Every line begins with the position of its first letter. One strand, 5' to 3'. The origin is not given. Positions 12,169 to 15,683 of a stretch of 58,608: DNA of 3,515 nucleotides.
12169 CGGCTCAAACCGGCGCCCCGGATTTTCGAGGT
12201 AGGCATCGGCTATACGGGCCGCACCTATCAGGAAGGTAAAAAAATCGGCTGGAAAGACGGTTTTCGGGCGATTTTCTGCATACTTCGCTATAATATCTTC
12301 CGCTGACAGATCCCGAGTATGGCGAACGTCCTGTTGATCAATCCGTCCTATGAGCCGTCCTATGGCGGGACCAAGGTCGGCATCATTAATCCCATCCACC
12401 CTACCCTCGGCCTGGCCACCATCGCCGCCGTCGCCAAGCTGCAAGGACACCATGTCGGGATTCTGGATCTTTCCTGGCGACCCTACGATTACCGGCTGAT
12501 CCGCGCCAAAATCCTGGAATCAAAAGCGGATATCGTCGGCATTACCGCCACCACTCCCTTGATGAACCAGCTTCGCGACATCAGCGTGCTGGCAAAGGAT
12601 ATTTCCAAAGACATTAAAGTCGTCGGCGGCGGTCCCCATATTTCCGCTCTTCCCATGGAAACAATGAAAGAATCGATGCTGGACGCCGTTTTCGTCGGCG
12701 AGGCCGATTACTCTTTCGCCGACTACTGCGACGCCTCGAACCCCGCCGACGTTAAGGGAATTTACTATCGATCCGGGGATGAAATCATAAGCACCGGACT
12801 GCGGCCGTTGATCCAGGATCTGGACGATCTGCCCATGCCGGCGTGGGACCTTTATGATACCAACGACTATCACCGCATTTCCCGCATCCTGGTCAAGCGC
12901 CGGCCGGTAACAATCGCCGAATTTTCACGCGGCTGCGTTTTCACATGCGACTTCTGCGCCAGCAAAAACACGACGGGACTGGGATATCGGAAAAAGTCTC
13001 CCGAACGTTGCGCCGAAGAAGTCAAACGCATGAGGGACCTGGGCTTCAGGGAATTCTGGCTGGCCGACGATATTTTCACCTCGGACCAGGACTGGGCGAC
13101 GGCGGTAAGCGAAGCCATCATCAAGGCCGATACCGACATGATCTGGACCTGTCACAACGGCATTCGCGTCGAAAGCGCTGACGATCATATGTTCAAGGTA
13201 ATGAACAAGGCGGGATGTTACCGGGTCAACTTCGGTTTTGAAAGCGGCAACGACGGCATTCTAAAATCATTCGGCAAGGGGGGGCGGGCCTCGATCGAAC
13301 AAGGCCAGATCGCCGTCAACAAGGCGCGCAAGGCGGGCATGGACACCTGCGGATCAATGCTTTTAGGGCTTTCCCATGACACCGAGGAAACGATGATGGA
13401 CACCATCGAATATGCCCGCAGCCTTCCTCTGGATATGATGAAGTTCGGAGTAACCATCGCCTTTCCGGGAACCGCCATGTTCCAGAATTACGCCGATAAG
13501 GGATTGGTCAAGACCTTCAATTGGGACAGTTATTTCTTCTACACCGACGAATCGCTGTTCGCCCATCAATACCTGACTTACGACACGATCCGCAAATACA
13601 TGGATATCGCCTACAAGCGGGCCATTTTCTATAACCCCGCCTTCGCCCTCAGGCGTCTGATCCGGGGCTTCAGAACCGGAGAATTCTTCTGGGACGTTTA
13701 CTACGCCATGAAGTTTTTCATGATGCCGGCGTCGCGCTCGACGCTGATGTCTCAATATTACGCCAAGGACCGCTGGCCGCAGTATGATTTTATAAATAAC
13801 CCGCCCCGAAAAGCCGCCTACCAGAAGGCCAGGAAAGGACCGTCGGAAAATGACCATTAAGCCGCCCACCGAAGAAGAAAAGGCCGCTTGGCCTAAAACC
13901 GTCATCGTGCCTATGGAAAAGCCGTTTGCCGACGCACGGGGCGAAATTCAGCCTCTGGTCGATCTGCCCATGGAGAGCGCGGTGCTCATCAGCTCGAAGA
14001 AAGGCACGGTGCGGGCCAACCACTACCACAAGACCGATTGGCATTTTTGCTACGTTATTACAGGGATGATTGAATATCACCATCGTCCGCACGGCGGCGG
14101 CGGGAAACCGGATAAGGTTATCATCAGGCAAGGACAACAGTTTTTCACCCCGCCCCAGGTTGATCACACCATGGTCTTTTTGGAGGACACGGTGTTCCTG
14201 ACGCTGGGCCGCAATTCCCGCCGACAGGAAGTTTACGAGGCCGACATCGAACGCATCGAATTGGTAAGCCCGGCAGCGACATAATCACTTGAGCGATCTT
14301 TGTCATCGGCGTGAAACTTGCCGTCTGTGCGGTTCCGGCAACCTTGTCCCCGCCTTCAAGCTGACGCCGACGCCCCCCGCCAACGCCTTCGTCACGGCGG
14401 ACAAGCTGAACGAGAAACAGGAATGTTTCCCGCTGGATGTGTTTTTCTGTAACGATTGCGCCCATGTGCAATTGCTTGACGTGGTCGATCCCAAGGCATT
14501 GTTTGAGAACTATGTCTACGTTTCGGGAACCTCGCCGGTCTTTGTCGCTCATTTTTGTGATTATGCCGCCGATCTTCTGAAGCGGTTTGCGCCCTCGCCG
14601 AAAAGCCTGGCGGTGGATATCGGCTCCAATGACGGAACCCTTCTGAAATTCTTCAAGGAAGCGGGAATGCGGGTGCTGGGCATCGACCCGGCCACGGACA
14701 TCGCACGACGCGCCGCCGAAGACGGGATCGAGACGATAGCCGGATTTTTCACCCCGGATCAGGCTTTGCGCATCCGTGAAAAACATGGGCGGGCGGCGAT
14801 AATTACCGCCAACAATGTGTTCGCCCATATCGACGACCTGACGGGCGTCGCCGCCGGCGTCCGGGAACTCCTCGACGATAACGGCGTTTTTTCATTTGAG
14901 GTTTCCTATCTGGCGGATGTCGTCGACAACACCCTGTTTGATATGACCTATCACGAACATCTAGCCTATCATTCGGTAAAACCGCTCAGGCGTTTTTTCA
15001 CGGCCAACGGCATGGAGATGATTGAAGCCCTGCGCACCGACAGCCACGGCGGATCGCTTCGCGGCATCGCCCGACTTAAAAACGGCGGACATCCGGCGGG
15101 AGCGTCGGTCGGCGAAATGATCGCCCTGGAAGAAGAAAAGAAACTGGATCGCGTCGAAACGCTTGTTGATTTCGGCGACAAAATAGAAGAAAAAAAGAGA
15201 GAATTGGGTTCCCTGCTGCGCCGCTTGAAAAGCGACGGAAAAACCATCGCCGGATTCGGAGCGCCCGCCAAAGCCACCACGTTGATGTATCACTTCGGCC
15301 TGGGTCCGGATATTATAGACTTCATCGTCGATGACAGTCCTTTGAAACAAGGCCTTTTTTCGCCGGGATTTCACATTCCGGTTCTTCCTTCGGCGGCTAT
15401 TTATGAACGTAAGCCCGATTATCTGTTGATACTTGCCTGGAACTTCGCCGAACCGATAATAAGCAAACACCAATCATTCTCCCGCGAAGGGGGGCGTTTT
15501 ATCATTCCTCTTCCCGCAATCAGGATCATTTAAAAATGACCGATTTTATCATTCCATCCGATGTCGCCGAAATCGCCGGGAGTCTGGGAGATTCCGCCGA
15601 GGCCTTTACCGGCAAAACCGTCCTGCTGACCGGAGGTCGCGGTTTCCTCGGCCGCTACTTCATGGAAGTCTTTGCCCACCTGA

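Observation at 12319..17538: Sugar-tailoring block combining a B12-radical SAM enzyme with a TylC3-type C-methyltransferase, a cupin, a UXS-type SDR and a Gfo/Idh/MocA oxidoreductase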

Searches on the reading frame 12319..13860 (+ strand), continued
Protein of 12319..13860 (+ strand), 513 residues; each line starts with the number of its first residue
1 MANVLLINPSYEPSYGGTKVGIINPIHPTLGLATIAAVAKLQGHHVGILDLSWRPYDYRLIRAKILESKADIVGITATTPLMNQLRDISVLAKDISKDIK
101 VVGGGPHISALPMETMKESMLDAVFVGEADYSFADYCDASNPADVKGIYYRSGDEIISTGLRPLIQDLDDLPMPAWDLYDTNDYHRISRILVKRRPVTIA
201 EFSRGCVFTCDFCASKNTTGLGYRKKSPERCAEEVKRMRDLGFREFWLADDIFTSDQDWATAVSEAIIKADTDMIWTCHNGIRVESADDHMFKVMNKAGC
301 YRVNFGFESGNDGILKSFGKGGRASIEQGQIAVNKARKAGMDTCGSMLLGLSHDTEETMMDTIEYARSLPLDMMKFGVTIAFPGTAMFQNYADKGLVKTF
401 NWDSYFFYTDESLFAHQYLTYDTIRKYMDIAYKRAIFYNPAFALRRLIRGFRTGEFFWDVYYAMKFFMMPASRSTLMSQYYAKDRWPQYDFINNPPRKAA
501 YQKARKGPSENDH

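Call 94: search_protein_families(library=pfam, proteins=[L014:3220-5376:-, L014:5739-7100:+, L014:6920-8353:+, L014:8197-9945:+, L014:11566-12429:+, L014:12273-13496:+, L014:13325-15160:+, L014:15164-16276:+, L014:16284-18233:+, L014:18285-18644:+], max_evalue=0.001)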
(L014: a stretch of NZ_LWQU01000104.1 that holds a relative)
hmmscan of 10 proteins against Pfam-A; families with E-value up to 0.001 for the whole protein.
L014:3220-5376:- (718 aa): 0 families

L014:5739-7100:+ (453 aa): 1 family
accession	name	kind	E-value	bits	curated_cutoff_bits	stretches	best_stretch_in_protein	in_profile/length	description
PF13472.12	Lipase_GDSL_2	-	8.4e-06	26.8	32.9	0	155-250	3-99/178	GDSL-like Lipase/Acylhydrolase family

L014:6920-8353:+ (477 aa): 2 families
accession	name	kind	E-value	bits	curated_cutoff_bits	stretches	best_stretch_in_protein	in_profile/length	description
PF01370.27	Epimerase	-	1.4e-14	54.5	20.9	1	70-183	2-122/240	NAD dependent epimerase/dehydratase family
PF13460.12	NAD_binding_10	-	5.9e-06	26.7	27.2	1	73-180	1-103/184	NAD(P)H-binding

L014:8197-9945:+ (582 aa): 2 families
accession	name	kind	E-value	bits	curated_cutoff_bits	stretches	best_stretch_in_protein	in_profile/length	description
PF07992.20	Pyr_redox_2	-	0.00012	22.1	26.1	0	58-89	3-34/291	Pyridine nucleotide-disulphide oxidoreductase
PF05199.19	GMC_oxred_C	-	0.00016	22.7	24.6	1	520-568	86-139/139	GMC oxidoreductase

L014:11566-12429:+ (287 aa): 3 families
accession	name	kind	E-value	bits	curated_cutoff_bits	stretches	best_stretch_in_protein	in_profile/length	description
PF00535.33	Glycos_transf_2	-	5.9e-29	101.6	23.3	1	3-160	1-164/168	Glycosyl transferase family 2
PF13641.12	Glyco_tranf_2_3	-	3.1e-08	34.3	27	1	2-135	3-132/230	Glycosyltransferase like family 2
PF10111.15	Glyco_tranf_2_2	-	7e-05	22.9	27.3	1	3-97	1-99/276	Glycosyltransferase like family 2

L014:12273-13496:+ (407 aa): 1 family
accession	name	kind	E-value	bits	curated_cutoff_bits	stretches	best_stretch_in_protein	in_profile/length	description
PF02350.25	Epimerase_2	-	2.2e-76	257.4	30.6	1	88-403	9-346/347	UDP-N-acetylglucosamine 2-epimerase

L014:13325-15160:+ (611 aa): 7 families
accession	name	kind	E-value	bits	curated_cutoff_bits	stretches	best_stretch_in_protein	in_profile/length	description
PF01408.29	GFO_IDH_MocA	-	4.4e-25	89.2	24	1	89-203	2-120/120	Oxidoreductase family, NAD-binding Rossmann fold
PF00132.30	Hexapep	-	1.2e-20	72.7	27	3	432-465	2-35/36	Bacterial transferase hexapeptide (six repeats)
PF22725.1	GFO_IDH_MocA_C3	-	7.3e-12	45.8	27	1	219-321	8-123/124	GFO/IDH/MocA C-terminal domain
PF14602.12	Hexapep_2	-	2.1e-10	40.6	27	1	452-483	4-33/34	Hexapeptide repeat of succinyl-transferase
PF25084.1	LbH_EIF2B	-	5.5e-09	36.4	54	1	423-493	13-86/105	EIF2B subunit epsilon LbH domain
PF02894.22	GFO_IDH_MocA_C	-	1.4e-07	31.9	22.9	1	247-410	43-217/218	Oxidoreductase family, C-terminal alpha/beta domain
PF25087.1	GMPPB_C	-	0.00019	21.5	39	1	460-494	3-37/110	GMPPB C-terminal domain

L014:15164-16276:+ (370 aa): 5 families
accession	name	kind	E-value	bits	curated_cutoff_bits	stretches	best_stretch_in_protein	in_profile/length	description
PF01041.23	DegT_DnrJ_EryC1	-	1.5e-126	422.9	19.8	1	17-364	5-359/360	DegT/DnrJ/EryC1/StrS aminotransferase family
PF01212.27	Beta_elim_lyase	-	1.1e-08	35.2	27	1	36-219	32-230/288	Beta-eliminating lyase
PF00155.27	Aminotran_1_2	-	4e-08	33.3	19.7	1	31-215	36-247/361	Aminotransferase class I and II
PF01053.26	Cys_Met_Meta_PP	-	5.2e-06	25.7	27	1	36-159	52-175/381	Cys/Met metabolism PLP-dependent enzyme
PF00266.25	Aminotran_5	-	5e-05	22.9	21.5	1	21-164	28-182/371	Aminotransferase class-V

L014:16284-18233:+ (649 aa): 5 families
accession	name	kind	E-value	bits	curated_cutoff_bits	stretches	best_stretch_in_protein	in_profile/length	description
PF00733.27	Asn_synthase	-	4.9e-95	319.6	21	1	254-638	3-354/354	Asparagine synthase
PF13522.11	GATase_6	-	1.4e-43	148.5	27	1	35-167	1-130/130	Glutamine amidotransferase domain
PF13537.11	GATase_7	-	3.2e-41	140.6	25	1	52-172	1-122/123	Glutamine amidotransferase domain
PF06508.19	QueC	-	0.00019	21.5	22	1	274-337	5-67/210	Queuosine biosynthesis protein QueC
PF12481.13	DUF3700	-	0.00044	20.2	27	1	117-166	121-171/228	Aluminium induced protein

L014:18285-18644:+ (119 aa): 0 families

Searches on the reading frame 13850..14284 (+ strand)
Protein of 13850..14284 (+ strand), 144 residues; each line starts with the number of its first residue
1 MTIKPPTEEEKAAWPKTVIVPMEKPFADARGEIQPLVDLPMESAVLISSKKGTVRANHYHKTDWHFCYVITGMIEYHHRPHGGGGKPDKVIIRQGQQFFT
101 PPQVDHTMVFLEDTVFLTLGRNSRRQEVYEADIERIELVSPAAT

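Call 3: search_protein_families(library=pfam, proteins=[window:13850-14284:+], max_evalue=0.001)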
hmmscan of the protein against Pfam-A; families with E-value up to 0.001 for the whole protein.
window:13850-14284:+ (144 aa): 1 family
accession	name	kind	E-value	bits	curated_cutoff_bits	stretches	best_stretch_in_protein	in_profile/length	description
PF07883.17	Cupin_2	-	2.3e-06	27.7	27.2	1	50-113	6-61/70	Cupin domain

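Call 4: search_protein_families(library=ncbifam, proteins=[window:13850-14284:+], max_evalue=0.001)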
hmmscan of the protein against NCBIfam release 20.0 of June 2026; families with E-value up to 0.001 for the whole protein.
window:13850-14284:+ (144 aa): 0 families

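Call 14: search_solved_structures(query=window:13850-14284:+, max_evalue=1)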
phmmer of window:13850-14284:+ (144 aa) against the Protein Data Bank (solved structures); distinct sequences matched with E-value up to 1: 4.
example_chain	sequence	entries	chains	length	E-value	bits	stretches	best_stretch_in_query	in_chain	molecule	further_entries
4w2q_B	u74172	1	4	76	0.016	18.3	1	76-103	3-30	Nucleoprotein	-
3dl3_A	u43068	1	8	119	0.61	13.1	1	68-116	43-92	Tellurite resistance protein B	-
2qnk_A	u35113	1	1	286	0.77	12.8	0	85-123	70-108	3-hydroxyanthranilate 3,4-dioxygenase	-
5tk5_A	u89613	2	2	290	0.78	12.7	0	85-123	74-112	3-hydroxyanthranilate 3,4-dioxygenase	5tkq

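Call 66: find_homologous_proteins(query=window:13850-14284:+, max_evalue=0.00001)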
Query window:13850-14284:+ (144 aa): 1440 proteins with E <= 0.00001 among 1450 candidates; the best 120 are listed.
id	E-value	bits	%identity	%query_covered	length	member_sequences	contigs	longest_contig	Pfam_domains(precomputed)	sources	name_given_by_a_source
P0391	1.0e-93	329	100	100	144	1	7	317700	PF07883.18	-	-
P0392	4.4e-84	297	91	98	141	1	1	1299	PF07883.18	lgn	-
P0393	5.6e-84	297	92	98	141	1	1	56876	PF07883.18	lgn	-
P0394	5.4e-83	294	91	98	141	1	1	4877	PF07883.18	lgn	-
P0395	2.8e-77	275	85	99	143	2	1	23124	PF07883.18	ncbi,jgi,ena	-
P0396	2.2e-76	272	84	97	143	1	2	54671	PF07883.18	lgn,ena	-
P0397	3.6e-72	259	81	97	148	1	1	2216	PF07883.18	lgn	-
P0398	5.8e-72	258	78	98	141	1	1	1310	PF07883.18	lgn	-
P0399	3.0e-69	249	76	97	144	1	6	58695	PF07883.18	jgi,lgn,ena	-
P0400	4.3e-69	249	78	95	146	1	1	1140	PF07883.18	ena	-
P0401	7.1e-69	248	76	95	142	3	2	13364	PF07883.18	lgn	-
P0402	1.3e-68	247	77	95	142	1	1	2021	PF07883.18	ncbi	-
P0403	1.4e-68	247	76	97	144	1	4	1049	PF07883.18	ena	-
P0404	1.4e-68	247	76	97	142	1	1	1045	PF07883.18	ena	-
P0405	1.6e-68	247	78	97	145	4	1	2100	PF07883.18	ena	-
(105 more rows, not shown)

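Call 73: predict_structure(alignment_id=A7)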
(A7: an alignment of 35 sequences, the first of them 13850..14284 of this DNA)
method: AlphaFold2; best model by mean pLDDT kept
length: 144 residues; sequences in the alignment: 35
mean_pLDDT: 91.5   pTM: 0.84
mean pLDDT of the five models: 91.5, 90.9, 90.1, 87.3, 85.9
residues with pLDDT >= 90: 103; 70-90: 35; 50-70: 4; < 50: 2
segments of 3 or more residues with pLDDT < 50: none
pLDDT, mean of each block of 10 residues (from residue 1): 84 94 90 89 95 93 96 97 92 97 96 97 87 89 53
secondary structure, 60 per line:
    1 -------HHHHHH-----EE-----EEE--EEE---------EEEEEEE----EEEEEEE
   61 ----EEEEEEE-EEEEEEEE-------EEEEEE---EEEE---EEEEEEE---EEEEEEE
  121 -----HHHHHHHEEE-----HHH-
elements in order: H8-13 E26-28 E31-33 E43-49 E54-60 E65-71 E73-80 E88-93 E97-100 E104-110 E114-120 H126-132 E133-135

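Call 75: fold_search(model_id=the predicted structure, library=pdb)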
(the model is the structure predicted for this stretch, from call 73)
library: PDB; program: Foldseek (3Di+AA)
matches with E <= 10: 1943; with E <= 0.001: 260
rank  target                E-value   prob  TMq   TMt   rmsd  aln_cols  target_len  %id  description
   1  4zu7_G                7.7e-08  1.00  0.63  0.66   3.2       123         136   20  X-ray structure if the QdtA 3,4-ketoisomerase from Thermoanaerobacterium thermosaccharolyticum, double mutant Y17R/R97 (released 2015-07-15)
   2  4zu7_A                9.5e-08  1.00  0.65  0.68   3.1       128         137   20  X-ray structure if the QdtA 3,4-ketoisomerase from Thermoanaerobacterium thermosaccharolyticum, double mutant Y17R/R97 (released 2015-07-15)
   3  4zu7_E                1.5e-07  1.00  0.64  0.67   3.0       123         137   20  X-ray structure if the QdtA 3,4-ketoisomerase from Thermoanaerobacterium thermosaccharolyticum, double mutant Y17R/R97 (released 2015-07-15)
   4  4o9e_A                1.7e-07  1.00  0.65  0.68   3.0       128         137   19  Crystal structure of QdtA, a sugar 3,4-ketoisemerase from Thermoanaerobacterium thermosaccharolyticum in complex with  (released 2014-04-09)
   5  2pak_B                2.1e-07  1.00  0.66  0.70   3.3       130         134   16  Structure of a H51N mutant dTDP-4-keto-6-deoxy-D-glucose-3,4-ketoisomerase from Aneurinibacillus thermoaerophilus comp (released 2007-04-24)
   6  4zu7_B                2.2e-07  1.00  0.65  0.67   3.2       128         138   20  X-ray structure if the QdtA 3,4-ketoisomerase from Thermoanaerobacterium thermosaccharolyticum, double mutant Y17R/R97 (released 2015-07-15)
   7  2pak_A                3.1e-07  1.00  0.66  0.70   3.1       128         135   17  Structure of a H51N mutant dTDP-4-keto-6-deoxy-D-glucose-3,4-ketoisomerase from Aneurinibacillus thermoaerophilus comp (released 2007-04-24)
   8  2pae_B                3.1e-07  1.00  0.65  0.70   3.2       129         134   16  Structure of a H49N mutant dTDP-4-keto-6-deoxy-D-glucose-3,4-ketoisomerase from Aneurinibacillus thermoaerophilus in c (released 2007-04-24)
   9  4zu5_B                3.6e-07  1.00  0.64  0.67   3.2       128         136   19  Crystal structure of the QdtA 3,4-Ketoisomerase from Thermoanaerobacterium thermosaccharolyticum, apo form (released 2016-03-30)
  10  2pa7_B                3.8e-07  1.00  0.66  0.71   3.1       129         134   17  Structure of Wild-Type dTDP-4-keto-6-deoxy-D-glucose-3,4-ketoisomerase from Aneurinibacillus thermoaerophilus in compl (released 2007-04-24)
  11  2pam_B                4.2e-07  1.00  0.66  0.70   3.2       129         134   16  Structure of a H49N, H51N double mutant dTDP-4-keto-6-deoxy-D-glucose-3,4-ketoisomerase from Aneurinibacillus thermoae (released 2007-04-24)
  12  4o9g_A                4.7e-07  1.00  0.65  0.68   3.1       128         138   18  Crystal structure of the H51N mutant of the 3,4-ketoisomerase QdtA from Thermoanaerobacterium thermosaccharolyticum in (released 2014-04-09)
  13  4zu5_A                4.9e-07  1.00  0.65  0.68   3.1       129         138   19  Crystal structure of the QdtA 3,4-Ketoisomerase from Thermoanaerobacterium thermosaccharolyticum, apo form (released 2016-03-30)
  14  9kyn_A                4.9e-07  1.00  0.61  0.49   3.4       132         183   16  artificial dinuclear Cu-bound metalloprotein 3 (D3:Cu) (released 2025-07-02)
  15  4mzu_E                4.9e-07  1.00  0.61  0.33   4.0       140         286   14  Crystal structure of FdtD, a bifunctional ketoisomerase/N-acetyltransferase from Shewanella denitrificans (released 2013-10-09)
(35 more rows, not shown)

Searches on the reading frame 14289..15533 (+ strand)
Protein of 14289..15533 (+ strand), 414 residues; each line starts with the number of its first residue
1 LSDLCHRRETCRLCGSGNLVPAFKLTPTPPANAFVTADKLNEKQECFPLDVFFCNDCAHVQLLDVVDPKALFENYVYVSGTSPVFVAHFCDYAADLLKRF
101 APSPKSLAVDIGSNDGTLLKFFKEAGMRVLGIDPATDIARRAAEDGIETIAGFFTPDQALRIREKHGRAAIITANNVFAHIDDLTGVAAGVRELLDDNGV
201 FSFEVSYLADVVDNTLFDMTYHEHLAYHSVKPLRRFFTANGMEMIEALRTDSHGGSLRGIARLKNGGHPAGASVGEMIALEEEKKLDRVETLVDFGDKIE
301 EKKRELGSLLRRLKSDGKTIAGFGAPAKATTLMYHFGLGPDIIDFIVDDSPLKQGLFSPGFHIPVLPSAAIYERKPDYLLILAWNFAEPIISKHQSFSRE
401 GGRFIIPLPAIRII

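Call 3: search_protein_families(library=pfam, proteins=[window:14289-15533:+], max_evalue=0.001)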
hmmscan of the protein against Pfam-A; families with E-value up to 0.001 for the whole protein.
window:14289-15533:+ (414 aa): 5 families
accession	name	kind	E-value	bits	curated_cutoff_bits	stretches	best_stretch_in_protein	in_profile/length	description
PF08484.17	Methyltransf_14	-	2.2e-54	184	23.5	1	252-409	2-160/160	C-methyltransferase C-terminal domain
PF08421.16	Methyltransf_13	-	8.7e-21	74.3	31.3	1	11-72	1-62/62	Putative zinc binding domain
PF13489.12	Methyltransf_23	-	5.8e-14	52.6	27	1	92-246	8-163/164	Methyltransferase domain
PF08242.18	Methyltransf_12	-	1.5e-09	38.9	30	1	109-201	1-98/98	Methyltransferase domain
PF08241.18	Methyltransf_11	-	0.00023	22.2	21.2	1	109-202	1-94/95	Methyltransferase domain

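Call 4: search_protein_families(library=ncbifam, proteins=[window:14289-15533:+], max_evalue=0.001)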
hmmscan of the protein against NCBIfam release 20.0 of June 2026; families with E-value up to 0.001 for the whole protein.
window:14289-15533:+ (414 aa): 1 family
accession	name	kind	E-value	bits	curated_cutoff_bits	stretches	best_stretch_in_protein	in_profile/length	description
NF045667.1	MTase_DVU1556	equivalog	0.00072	19.1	155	0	96-201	14-117/213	DVU_1556 family methyltransferase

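Call 11: search_solved_structures(query=window:14289-15533:+, max_evalue=0.01)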
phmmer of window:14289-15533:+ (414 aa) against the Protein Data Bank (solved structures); distinct sequences matched with E-value up to 0.01: 12.
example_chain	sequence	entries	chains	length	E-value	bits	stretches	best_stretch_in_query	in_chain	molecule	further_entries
4rv9_A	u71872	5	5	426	2.2e-91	310.1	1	9-412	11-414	D-mycarose 3-C-methyltransferase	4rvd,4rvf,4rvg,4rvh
3ndi_A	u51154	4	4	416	4.4e-77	263.1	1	10-413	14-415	Methyltransferase | TcaB9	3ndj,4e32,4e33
4e2y_A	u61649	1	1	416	1.1e-76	261.7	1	10-413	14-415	TcaB9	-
4e31_A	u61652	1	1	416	1.4e-76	261.4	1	10-413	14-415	TcaB9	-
4e2x_A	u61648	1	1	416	1.6e-76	261.2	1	10-413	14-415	TcaB9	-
4e2z_A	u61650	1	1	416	4.1e-76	259.9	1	10-413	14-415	TcaB9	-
4e2w_A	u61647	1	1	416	4.1e-76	259.9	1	10-413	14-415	TcaB9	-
4e30_A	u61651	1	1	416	1.1e-75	258.5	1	10-413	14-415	TcaB9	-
5t6b_A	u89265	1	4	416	1.6e-72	248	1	10-413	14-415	Sugar 3-C-methyl transferase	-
5t64_A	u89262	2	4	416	1.8e-71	244.6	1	10-414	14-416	Sugar 3-C-methyl transferase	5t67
3cc8_A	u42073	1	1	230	0.0036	19.6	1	95-242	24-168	Putative methyltransferase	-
3ccf_A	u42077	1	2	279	0.008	18.5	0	90-144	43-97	Cyclopropane-fatty-acyl-phospholipid synthase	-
